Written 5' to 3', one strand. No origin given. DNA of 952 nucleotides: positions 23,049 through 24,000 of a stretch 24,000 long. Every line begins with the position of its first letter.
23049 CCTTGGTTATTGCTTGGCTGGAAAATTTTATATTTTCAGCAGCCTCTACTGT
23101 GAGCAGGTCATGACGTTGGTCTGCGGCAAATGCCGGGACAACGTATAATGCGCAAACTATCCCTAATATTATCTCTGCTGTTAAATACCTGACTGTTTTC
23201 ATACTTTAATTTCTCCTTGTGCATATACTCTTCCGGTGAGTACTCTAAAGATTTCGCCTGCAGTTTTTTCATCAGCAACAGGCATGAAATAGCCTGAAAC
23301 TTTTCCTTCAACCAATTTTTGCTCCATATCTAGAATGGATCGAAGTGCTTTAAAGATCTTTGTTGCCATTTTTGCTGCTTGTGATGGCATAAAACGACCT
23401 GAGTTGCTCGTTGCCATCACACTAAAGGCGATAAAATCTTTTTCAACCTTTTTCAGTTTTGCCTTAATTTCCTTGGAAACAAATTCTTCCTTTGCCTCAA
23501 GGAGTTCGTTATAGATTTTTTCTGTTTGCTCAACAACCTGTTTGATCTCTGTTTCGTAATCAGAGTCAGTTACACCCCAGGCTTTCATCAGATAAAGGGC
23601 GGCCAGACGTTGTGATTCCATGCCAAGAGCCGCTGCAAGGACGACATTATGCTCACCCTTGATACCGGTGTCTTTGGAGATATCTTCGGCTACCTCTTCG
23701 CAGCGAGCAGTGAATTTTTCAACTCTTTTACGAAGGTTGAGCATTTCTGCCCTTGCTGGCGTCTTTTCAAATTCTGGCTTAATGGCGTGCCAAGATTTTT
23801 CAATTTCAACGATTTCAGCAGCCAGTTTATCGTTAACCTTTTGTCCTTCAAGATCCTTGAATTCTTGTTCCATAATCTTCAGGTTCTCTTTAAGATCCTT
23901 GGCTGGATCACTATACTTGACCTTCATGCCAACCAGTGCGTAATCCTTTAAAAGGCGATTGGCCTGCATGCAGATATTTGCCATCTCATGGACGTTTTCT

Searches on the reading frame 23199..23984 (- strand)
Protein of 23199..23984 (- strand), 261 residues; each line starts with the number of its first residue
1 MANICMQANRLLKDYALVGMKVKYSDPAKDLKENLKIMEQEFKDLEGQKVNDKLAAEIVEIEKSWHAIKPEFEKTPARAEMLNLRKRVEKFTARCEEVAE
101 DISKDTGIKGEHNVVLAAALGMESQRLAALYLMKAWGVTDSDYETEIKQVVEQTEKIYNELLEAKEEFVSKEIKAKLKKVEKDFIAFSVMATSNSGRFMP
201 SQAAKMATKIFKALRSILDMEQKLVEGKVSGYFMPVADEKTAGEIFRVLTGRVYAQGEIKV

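Call 80: search_protein_families(library=pfam, proteins=[window:23199-23984:-], max_evalue=0.01)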
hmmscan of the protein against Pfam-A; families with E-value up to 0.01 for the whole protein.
window:23199-23984:- (261 aa): 3 families
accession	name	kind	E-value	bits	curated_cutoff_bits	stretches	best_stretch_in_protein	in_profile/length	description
PF13675.11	PilJ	-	2.6e-05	24.7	26.6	0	6-89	21-112/114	Type IV pili methyl-accepting chemotaxis transducer N-term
PF25655.1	Phi6_P8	-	0.0019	18.8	27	1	115-188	18-88/143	Phi6 bacteriophage P8 capsid protein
PF10303.14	DUF2408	-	0.0097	16.9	25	0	46-167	33-116/130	Protein of unknown function (DUF2408)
